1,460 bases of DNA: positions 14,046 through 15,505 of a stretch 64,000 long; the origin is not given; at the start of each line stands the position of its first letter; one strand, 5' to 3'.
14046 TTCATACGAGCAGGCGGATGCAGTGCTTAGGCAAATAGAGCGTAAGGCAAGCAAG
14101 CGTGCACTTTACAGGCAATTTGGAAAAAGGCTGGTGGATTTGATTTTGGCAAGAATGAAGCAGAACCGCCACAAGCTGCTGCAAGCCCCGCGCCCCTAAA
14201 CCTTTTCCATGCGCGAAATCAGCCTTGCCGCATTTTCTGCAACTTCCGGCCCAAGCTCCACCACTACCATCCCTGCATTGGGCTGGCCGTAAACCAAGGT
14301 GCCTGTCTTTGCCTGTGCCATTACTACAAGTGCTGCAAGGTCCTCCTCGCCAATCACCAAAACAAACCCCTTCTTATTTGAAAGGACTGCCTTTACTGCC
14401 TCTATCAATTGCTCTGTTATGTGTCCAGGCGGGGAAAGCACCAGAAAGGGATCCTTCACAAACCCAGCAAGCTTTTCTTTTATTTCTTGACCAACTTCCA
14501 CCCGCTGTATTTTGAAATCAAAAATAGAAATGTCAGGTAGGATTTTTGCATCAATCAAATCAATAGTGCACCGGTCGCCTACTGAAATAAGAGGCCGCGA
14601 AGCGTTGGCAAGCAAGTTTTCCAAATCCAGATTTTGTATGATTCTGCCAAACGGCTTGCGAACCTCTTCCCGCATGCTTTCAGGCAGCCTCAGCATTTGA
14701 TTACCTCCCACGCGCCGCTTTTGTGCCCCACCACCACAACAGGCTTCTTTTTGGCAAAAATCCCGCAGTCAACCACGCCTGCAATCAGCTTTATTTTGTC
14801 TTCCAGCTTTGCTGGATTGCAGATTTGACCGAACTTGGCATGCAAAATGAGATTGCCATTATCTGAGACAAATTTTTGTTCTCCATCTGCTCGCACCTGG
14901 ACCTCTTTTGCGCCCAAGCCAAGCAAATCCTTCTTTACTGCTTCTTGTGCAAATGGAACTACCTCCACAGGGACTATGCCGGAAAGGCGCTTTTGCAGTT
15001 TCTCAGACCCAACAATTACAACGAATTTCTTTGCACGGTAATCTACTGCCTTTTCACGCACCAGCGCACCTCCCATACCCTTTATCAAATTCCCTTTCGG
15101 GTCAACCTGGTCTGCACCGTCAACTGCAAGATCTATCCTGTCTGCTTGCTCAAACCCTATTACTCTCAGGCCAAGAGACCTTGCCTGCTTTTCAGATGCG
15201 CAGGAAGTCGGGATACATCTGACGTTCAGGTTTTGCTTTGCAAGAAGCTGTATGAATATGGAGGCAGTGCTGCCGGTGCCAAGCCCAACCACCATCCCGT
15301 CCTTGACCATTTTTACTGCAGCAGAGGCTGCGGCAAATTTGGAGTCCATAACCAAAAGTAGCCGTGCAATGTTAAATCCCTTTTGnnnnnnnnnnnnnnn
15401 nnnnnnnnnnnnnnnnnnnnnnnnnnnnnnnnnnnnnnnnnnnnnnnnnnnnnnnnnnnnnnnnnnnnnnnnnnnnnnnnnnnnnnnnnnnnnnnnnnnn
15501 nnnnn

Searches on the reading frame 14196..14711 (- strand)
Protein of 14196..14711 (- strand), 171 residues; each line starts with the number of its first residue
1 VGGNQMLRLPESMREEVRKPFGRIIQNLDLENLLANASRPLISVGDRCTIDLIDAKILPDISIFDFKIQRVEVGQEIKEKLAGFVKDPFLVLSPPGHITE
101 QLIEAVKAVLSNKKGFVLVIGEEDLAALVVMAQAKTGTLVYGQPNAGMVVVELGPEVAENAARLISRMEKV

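Call 8: search_protein_families(library=pfam, proteins=[window:14196-14711:-], max_evalue=0.01)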
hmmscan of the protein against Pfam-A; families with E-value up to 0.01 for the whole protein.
window:14196-14711:- (171 aa): 1 family
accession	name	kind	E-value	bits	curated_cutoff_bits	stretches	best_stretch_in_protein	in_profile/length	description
PF04019.17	DUF359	-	2.9e-26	92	25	1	49-169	2-126/126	Protein of unknown function (DUF359)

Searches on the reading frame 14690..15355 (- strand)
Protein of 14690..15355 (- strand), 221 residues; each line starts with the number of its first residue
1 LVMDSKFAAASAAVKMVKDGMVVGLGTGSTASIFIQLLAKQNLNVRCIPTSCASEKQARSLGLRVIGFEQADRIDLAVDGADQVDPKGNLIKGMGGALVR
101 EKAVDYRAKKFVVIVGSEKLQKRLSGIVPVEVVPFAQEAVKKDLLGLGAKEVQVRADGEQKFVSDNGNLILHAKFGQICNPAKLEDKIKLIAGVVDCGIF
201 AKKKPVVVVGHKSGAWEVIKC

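Call 8: search_protein_families(library=pfam, proteins=[window:14690-15355:-], max_evalue=0.01)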
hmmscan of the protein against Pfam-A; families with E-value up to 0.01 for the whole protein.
window:14690-15355:- (221 aa): 3 families
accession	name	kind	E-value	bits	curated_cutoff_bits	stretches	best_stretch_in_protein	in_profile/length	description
PF06026.20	Rib_5-P_isom_A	-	1.9e-53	181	26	1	47-214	2-173/173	Ribose 5-phosphate isomerase A (phosphoriboisomerase A)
PF00455.28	DeoRC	-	8.3e-07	29.5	31.8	1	4-48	4-49/160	DeoR C terminal sensor domain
PF01144.29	CoA_trans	-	0.00074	19.4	23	0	10-47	4-45/217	Coenzyme A transferase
